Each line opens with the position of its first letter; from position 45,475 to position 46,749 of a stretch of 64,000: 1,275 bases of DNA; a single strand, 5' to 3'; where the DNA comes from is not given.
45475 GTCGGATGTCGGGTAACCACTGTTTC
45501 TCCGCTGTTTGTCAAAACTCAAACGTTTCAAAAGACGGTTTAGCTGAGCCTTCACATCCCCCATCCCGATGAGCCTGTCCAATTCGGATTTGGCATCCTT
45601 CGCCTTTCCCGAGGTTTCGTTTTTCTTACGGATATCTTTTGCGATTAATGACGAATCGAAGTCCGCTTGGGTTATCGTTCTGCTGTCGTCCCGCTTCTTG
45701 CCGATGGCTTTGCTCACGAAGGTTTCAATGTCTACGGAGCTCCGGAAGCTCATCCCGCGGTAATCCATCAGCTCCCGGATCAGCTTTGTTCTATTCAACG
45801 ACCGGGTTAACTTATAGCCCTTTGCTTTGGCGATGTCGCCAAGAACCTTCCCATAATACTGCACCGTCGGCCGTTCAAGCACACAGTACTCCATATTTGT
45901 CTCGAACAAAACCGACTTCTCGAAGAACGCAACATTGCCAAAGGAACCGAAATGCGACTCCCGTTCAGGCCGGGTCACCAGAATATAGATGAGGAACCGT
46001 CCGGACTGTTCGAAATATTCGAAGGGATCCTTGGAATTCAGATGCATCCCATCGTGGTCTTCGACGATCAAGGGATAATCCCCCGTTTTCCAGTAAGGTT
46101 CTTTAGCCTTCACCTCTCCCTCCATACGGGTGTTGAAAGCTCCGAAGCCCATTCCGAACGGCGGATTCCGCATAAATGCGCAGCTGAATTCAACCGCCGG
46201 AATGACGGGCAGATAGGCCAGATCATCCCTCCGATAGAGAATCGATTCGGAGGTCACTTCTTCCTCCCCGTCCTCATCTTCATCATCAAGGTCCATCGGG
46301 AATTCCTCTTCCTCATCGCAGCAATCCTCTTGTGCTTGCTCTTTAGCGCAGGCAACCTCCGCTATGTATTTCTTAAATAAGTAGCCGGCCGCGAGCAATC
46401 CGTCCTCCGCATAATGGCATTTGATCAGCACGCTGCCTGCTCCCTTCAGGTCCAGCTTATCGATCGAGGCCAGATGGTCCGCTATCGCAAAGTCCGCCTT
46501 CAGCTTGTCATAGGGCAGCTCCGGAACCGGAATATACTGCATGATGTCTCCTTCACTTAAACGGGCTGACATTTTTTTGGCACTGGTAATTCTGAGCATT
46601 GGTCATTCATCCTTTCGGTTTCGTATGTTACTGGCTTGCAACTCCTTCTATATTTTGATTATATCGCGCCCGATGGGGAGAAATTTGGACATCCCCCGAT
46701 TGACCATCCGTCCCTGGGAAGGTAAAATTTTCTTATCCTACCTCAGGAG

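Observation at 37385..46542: Tightly coupled five-gene operon (CbxX/SpoVK-type AAA+ ATPase, 310-aa hypothetical, small metallophosphoesterase, 255-aa hypothetical, 1679-aa Sel1-repeat giant) that fits no named system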

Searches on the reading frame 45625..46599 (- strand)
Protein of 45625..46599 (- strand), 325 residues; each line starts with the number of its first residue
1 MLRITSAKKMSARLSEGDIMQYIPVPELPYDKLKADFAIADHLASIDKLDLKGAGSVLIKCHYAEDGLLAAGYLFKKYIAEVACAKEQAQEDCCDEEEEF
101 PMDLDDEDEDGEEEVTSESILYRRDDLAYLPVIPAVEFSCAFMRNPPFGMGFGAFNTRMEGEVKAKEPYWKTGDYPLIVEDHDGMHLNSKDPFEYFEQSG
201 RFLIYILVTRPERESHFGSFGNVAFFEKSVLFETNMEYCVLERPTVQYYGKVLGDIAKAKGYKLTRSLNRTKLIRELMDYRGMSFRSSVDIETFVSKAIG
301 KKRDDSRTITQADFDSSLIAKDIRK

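Call 19: find_homologous_proteins(query=A2, max_evalue=0.001)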
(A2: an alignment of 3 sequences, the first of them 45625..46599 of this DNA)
Query A2 (3 sequences): 6174 candidates shared short words with the query, none scored E <= 0.001.

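Call 20: find_related_loci(query=A2, collection=genome_contigs, flank=10000)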
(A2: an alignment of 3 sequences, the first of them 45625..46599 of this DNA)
Query A2 (325 aa) in genome_contigs; peptide patterns used: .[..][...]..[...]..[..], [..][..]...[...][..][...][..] (x = any residue, [..] = any of these).
83 stretches matched a pattern; 1 encode a relative of the query (tblastn E <= 1e-3); 1 distinct loci.
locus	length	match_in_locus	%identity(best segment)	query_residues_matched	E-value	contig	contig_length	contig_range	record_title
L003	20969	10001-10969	35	1-321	8e-47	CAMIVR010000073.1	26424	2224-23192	MAG: uncultured Brevibacillus sp. isolate SRR12377473_bin.19_metawrap_v1.3_MAG genome assembly, contig: SRR12377473_797,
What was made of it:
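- Tried and rejected: The genome_contigs scan used two narrow peptide patterns and recovered only the Brevibacillus MAG already in hand (call 20).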

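Call 36: search_protein_representatives(protein=window:45625-46599:-)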
Query: 325 residues. Proteins with E-value up to 0.001 (for the whole library): 38; up to 1e-10: 23; up to 1e-30: 13. The best 38 are listed.
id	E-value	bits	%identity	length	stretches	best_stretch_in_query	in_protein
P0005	3.7e-154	528.9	78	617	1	5-324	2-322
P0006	2.0e-76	273.5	44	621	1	1-323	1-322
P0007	1.6e-68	247.6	47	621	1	1-320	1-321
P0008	1.9e-57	211.2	41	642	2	3-318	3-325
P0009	2.0e-49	184.9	37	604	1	5-321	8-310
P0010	4.0e-47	177.2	36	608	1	1-320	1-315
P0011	8.1e-45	169.7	34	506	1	3-319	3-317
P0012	2.9e-44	167.9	37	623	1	1-319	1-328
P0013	4.3e-44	167.3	36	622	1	4-318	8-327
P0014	6.6e-40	153.5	33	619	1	1-325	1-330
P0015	1.2e-35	139.5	36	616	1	1-317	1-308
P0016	2.6e-33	131.9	41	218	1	1-221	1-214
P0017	1.8e-31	125.9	33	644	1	5-319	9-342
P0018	3.2e-26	108.6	31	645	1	14-316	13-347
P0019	1.2e-22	96.8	30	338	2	90-316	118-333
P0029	2.9e-10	56.2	30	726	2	129-314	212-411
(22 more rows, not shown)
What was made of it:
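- A family of 38 representatives cannot be a core sporulation factor (call 36).
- Tried and rejected: Word-indexed homologue search with the 3-sequence D1 alignment returned nothing (call 19), although HMMER later found 38 relatives (call 36).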

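Call 37: find_encoding_contigs(protein=P0005, flank=10000, max_places=3)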
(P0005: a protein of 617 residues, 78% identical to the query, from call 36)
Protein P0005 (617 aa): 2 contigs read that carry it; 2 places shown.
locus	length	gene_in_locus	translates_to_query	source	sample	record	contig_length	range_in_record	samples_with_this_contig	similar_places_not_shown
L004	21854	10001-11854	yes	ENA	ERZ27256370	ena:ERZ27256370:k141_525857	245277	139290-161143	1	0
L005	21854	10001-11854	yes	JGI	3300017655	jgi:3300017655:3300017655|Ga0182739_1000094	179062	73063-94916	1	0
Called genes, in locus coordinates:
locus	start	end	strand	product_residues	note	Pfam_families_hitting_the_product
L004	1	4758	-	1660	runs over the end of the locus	PF26628:DUF8202, PF12733:Cadherin-like, PF00754:F5_F8_type_C, PF22633:F5_F8_type_C_2 (weak), PF14592:Chondroitinas_B, PF22842:Pel9A-like_beta_helix (weak), PF14592:Chondroitinas_B, PF00395:SLH, +1 more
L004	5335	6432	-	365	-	PF13483:Lactamase_B_3, PF12706:Lactamase_B_2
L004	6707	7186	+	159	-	-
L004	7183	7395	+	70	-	-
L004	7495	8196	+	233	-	PF04542:Sigma70_r2, PF04545:Sigma70_r4, PF01381:HTH_3 (weak)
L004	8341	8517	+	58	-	-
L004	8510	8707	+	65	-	-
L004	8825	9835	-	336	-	PF13280:WYL (weak)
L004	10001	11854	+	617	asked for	PF00004:AAA, PF17866:AAA_lid_6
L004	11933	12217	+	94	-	-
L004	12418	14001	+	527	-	PF12773:DZR (faint), PF14903:WG_beta_rep (faint)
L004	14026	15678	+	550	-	PF07728:AAA_5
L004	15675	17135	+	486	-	PF09563:RE_LlaJI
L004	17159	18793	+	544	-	PF08238:Sel1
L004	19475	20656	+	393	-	PF01915:Glyco_hydro_3_C, PF14310:Fn3-like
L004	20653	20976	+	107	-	-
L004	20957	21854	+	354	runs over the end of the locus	PF16353:LacZ_4 (weak), PF02929:Bgal_small_N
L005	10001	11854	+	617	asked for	PF00004:AAA, PF17866:AAA_lid_6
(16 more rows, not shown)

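Call 41: find_encoding_contigs(protein=P0006, flank=10000, max_places=2)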
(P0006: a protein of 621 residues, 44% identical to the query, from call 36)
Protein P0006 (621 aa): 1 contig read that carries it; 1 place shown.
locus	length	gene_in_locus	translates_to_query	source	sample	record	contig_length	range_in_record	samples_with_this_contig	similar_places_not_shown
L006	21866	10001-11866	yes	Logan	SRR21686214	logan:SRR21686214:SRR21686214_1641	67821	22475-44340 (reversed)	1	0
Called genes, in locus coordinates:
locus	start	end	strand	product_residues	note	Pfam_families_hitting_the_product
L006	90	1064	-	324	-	PF00248:Aldo_ket_red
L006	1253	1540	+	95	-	-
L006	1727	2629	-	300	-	-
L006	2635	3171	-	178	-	PF13302:Acetyltransf_3 (weak), PF00583:Acetyltransf_1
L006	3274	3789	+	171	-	-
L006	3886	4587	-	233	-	-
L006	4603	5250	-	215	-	-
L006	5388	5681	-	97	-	-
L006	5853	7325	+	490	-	PF13401:AAA_22 (faint), PF13245:AAA_19 (weak), PF20720:nSTAND3 (weak), PF00004:AAA (weak), PF07728:AAA_5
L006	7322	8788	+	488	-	PF10117:McrBC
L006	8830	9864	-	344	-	PF13280:WYL (weak)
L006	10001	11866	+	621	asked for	PF00004:AAA, PF17866:AAA_lid_6 (weak)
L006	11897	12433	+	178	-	-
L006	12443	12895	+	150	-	PF18143:HAD_SAK_2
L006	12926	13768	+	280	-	PF00149:Metallophos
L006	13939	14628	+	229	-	PF04471:Mrr_cat, PF13156:Mrr_cat_2 (faint), PF22722:NA-iREase1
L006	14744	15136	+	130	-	-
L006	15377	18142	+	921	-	PF01443:Viral_helicase1 (faint), PF09848:SLFN-g3_helicase (weak), PF13086:AAA_11, PF13245:AAA_19, PF13604:AAA_30 (weak), PF13087:AAA_12, PF10881:DUF2726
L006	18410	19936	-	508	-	PF07833:Cu_amine_oxidN1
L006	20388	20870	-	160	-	PF12802:MarR_2, PF01047:MarR, PF13412:HTH_24 (weak), PF13463:HTH_27 (weak)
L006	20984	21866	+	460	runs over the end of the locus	PF00083:Sugar_tr, PF07690:MFS_1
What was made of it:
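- The McrBC partners belong to different subtypes (calls 37, 41). In L006 the famA/famB pair lies on the far side of McrBC from its AAA (call 41).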

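Call 42: find_encoding_contigs(protein=P0007, flank=10000, max_places=2)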
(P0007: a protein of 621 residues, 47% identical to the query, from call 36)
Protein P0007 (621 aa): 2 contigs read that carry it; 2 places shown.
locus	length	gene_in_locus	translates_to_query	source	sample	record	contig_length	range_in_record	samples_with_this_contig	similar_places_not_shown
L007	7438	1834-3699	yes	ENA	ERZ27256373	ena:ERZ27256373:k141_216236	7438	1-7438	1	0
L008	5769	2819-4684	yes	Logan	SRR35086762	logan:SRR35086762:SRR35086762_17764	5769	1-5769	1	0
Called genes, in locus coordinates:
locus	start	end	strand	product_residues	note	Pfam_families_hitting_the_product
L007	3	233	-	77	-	?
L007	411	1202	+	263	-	-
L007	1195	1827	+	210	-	-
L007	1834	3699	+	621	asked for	PF00004:AAA, PF17866:AAA_lid_6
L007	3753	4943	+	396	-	PF00226:DnaJ, PF23598:LRR_14 (weak), PF13855:LRR_8 (faint), PF23952:LRR_EndoS (faint), PF12799:LRR_4 (weak)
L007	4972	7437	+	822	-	?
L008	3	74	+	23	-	?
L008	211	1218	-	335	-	PF13280:WYL (weak)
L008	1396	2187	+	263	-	-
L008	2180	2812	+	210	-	-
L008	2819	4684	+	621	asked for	PF00004:AAA, PF17866:AAA_lid_6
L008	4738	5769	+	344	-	?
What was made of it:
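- A DnaJ-domain partner is present in L007 (call 42).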

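Call 43: find_encoding_contigs(protein=P0008, flank=10000, max_places=2)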
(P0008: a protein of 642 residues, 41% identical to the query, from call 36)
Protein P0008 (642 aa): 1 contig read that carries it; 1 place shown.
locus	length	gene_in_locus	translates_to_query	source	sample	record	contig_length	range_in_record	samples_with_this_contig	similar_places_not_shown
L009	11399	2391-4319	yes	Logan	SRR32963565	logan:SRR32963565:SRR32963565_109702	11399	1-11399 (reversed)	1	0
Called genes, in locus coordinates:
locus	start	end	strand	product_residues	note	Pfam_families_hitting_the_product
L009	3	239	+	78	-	?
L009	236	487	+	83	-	-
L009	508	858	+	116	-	PF10021:PARG_cat_microb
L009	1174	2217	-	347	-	-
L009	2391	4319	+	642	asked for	PF17866:AAA_lid_6 (faint), PF00004:AAA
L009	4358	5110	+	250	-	PF00149:Metallophos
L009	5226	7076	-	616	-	PF00004:AAA, PF17866:AAA_lid_6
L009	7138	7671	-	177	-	-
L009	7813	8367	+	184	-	PF00149:Metallophos (faint)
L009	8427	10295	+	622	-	PF17866:AAA_lid_6 (faint), PF00004:AAA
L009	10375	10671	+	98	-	-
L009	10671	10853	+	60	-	-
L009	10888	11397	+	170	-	?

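Call 51: find_encoding_contigs(protein=P0009, flank=10000, max_places=2)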
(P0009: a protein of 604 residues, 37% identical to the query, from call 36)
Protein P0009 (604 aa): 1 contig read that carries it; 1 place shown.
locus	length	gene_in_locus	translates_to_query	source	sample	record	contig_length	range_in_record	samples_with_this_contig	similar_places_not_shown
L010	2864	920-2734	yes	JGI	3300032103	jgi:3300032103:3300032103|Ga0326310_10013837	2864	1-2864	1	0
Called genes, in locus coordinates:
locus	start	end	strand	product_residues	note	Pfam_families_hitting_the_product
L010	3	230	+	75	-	?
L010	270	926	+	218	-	-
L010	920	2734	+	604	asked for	PF17866:AAA_lid_6 (faint), PF00004:AAA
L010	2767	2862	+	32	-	?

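Call 52: find_encoding_contigs(protein=P0010, flank=10000, max_places=2)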
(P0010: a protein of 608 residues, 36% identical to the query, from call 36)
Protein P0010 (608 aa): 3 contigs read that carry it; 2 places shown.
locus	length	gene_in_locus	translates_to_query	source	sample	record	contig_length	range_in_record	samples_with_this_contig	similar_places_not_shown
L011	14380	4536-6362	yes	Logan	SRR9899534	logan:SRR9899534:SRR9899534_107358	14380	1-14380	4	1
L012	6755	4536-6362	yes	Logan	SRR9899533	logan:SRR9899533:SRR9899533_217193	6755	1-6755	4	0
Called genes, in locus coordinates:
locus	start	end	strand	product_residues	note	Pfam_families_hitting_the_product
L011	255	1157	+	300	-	-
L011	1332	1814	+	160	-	-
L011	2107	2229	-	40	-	-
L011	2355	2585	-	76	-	-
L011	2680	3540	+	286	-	-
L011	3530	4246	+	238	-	-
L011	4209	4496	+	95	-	-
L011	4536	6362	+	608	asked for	PF00004:AAA, PF17866:AAA_lid_6 (weak)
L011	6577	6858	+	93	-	-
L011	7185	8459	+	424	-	PF13393:tRNA-synt_His, PF00587:tRNA-synt_2b (faint), PF03129:HGTP_anticodon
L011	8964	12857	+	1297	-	PF17210:SdrD_B (faint), PF17802:SpaA (faint), PF22902:NOMO1-like_9th (faint), PF22904:NOMO1-like_2nd (faint), PF07210:DUF1416 (faint), PF09430:EMC7_beta-sandw (faint), PF14686:fn3_3 (faint), PF13620:CarboxypepD_reg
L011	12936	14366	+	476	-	PF00395:SLH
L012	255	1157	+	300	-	-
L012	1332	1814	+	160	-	-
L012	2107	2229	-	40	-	-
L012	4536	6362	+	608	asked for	PF00004:AAA, PF17866:AAA_lid_6 (weak)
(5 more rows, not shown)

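Call 53: find_encoding_contigs(protein=P0014, flank=10000, max_places=2)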
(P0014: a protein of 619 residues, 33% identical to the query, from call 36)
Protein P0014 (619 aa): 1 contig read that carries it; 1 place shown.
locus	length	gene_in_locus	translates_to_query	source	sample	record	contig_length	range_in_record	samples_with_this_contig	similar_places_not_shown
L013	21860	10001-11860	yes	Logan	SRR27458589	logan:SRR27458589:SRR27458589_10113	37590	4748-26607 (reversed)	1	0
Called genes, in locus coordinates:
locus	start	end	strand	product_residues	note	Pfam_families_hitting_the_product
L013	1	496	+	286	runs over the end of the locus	-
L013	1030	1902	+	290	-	-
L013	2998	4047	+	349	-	PF05049:IIGP, PF01926:MMR_HSR1, PF02421:FeoB_N, PF00350:Dynamin_N (faint)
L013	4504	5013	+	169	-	PF12728:HTH_17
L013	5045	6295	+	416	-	-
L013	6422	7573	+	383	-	PF08808:RES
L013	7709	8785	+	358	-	-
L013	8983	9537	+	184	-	-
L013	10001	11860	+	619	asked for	PF00004:AAA, PF17866:AAA_lid_6 (weak)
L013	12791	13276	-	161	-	-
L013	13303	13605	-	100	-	-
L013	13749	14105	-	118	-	PF14171:SpoIISA_toxin (weak)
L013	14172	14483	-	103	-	-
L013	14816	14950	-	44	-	-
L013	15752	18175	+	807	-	-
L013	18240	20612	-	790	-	PF13280:WYL (weak), PF25583:WCX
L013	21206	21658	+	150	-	PF10502:Peptidase_S26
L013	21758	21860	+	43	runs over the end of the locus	-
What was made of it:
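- Mrr, a DUF2726 helicase, RES, SpoIISA and PARG occur in other loci (calls 41, 43, 53). L009 and L013 have AAA+MPE units alone (calls 43, 53).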

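Call 59: predict_structure(alignment_id=A5)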
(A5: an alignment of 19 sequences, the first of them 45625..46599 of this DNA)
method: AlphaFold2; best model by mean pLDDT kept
length: 325 residues; sequences in the alignment: 19
mean_pLDDT: 81.2   pTM: 0.80
mean pLDDT of the five models: 81.2, 80.8, 79.8, 79.1, 78.7
residues with pLDDT >= 90: 167; 70-90: 85; 50-70: 24; < 50: 49
segments of 3 or more residues with pLDDT < 50: 93-111, 147-164, 215-221, 321-325
pLDDT, mean of each block of 10 residues (from residue 1): 90 90 95 95 95 92 95 96 64 45 42 79 91 90 59 43 63 90 76 82 91 49 74 91 94 96 95 94 92 95 91 82 44
secondary structure, 60 per line:
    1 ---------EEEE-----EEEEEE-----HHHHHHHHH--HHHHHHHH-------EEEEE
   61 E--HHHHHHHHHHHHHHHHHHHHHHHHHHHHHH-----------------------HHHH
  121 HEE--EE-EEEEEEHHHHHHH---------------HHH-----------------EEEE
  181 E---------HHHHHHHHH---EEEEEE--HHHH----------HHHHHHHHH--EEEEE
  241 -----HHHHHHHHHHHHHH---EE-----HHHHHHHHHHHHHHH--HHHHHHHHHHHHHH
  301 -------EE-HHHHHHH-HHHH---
elements in order: E10-13 E19-24 H30-38 H41-48 E56-61 H64-93 H117-121 E129-134 H135-141 E177-181 H191-199 E203-208 H211-214 H225-233 E236-240 H246-259 H270-284 H287-300 H311-317 H319-322

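Call 75: search_protein_families(library=pfam, proteins=[L004:11933-12217:+, L004:12418-14001:+, L010:270-926:+, L011:2680-3540:+, L011:3530-4246:+, L009:7138-7671:-], max_evalue=0.05)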
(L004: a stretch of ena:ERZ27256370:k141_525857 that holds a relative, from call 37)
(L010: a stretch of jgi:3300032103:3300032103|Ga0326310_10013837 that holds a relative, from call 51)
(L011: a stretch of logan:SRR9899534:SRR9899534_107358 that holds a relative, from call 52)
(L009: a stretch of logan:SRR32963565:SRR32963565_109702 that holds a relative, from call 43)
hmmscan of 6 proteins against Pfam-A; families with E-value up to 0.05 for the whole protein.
L004:11933-12217:+ (94 aa): 0 families

L004:12418-14001:+ (527 aa): 6 families
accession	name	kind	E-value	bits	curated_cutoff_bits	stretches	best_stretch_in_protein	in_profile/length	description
PF14903.11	WG_beta_rep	-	3.9e-08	33.6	25.6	1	464-483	2-21/35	WG containing repeat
PF13240.11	Zn_Ribbon_1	-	1e-06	28.8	25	2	37-57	2-22/23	zinc-ribbon domain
PF12773.13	DZR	-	1.6e-05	25.4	27.3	1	12-55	3-45/45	Double zinc ribbon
PF13248.11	Zn_ribbon_3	-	3e-05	23.7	27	1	35-57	3-25/26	zinc-ribbon domain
PF10571.15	UPF0547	-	0.0095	16.5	29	0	35-55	1-21/26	Uncharacterised protein family UPF0547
PF18912.6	DZR_2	-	0.038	14.3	27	0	12-54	12-55/56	Double zinc ribbon domain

L010:270-926:+ (218 aa): 0 families

L011:2680-3540:+ (286 aa): 0 families

L011:3530-4246:+ (238 aa): 0 families

L009:7138-7671:- (177 aa): 1 family
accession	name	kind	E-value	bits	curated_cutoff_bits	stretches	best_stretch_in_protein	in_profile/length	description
PF06667.17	PspB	-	0.016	15.7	25.6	0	105-144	25-64/73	Phage shock protein B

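Call 80: search_dna_similar(query=window:45625-46599:-, collection=plasmids, mode=protein, max_evalue=0.001, max_rows=20)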
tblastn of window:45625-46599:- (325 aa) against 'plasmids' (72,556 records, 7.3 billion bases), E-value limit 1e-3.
No match.

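Call 81: search_dna_similar(query=window:45625-46599:-, collection=phages, mode=protein, max_evalue=0.001, max_rows=20)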
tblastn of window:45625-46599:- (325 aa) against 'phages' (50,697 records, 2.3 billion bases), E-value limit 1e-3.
No match.
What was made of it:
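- Tried and rejected: Phage and plasmid tblastn with D1 found no match (calls 80, 81).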

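Call 83: find_encoding_contigs(protein=P0029, flank=10000, max_places=3)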
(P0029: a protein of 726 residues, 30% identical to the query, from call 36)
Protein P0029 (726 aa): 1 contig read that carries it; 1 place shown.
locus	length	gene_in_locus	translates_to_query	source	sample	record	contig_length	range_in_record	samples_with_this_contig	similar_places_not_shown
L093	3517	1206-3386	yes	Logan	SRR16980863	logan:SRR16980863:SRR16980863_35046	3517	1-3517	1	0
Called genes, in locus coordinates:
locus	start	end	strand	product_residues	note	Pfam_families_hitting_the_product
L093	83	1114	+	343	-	PF13280:WYL (weak), PF25583:WCX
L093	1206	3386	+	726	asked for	PF00004:AAA, PF17866:AAA_lid_6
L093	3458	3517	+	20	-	?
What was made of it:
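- On BrxR/CapW wHTH-WYL-WCX regulators: WCX was not reported for the window protein but is present in the L093 and L013 relatives (calls 53, 83).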

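Call 100: list_cluster_members(proteins=[P0005, P0006, P0007, P0008, P0009, P0010, P0012, P0013, P0014, P0017])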
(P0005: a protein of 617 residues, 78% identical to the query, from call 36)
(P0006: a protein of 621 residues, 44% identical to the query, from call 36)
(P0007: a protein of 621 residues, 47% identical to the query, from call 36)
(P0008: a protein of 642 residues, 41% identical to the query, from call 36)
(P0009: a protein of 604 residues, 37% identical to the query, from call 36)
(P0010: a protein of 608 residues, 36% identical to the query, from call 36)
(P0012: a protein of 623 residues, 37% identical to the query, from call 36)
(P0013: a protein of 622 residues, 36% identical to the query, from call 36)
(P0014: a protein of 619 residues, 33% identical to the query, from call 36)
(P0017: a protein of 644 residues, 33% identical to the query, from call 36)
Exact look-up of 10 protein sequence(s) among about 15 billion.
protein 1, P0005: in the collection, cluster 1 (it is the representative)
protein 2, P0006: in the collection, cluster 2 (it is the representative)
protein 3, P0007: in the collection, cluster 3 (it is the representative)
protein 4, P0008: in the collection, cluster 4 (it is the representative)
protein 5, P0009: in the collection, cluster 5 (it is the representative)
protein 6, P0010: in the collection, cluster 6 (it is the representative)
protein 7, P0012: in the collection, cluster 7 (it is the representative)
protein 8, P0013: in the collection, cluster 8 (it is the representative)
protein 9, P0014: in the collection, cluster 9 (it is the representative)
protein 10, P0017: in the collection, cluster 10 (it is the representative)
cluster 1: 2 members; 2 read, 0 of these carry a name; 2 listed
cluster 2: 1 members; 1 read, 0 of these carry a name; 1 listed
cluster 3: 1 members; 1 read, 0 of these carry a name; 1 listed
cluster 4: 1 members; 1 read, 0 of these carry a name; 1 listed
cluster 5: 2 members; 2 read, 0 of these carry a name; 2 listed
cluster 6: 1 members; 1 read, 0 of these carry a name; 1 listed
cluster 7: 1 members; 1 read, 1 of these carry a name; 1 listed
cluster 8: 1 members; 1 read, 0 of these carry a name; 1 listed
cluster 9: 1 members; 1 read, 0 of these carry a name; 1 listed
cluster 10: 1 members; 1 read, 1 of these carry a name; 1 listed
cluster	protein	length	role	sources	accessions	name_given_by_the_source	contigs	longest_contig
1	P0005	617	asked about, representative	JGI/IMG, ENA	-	-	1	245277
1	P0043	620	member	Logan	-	-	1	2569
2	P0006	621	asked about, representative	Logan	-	-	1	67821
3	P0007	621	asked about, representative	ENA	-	-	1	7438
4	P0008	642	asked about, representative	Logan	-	-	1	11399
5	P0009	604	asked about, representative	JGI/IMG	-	-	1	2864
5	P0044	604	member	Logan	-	-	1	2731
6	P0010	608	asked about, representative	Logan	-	-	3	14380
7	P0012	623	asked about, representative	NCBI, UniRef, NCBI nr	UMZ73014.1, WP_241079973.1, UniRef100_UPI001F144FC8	AAA family ATPase [Natranaerofaba carboxydovora] | AAA family ATPase n=1 Tax=Natranaerofaba carboxydovora TaxID=2742683 RepID=UPI001F144FC8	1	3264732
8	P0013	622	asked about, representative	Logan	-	-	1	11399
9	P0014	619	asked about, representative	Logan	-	-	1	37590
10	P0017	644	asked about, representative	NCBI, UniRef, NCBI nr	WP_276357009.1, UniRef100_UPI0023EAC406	AAA family ATPase [Cohnella caldifontis] | AAA family ATPase n=1 Tax=Cohnella caldifontis TaxID=3027471 RepID=UPI0023EAC406 | AAA family ATPase [Cohnella sp. YIM B05605]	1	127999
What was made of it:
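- The 90% clusters hold 1-2 members each (call 100). The family is extremely rare and patchy (calls 36, 100), which is unlike a repair pathway.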
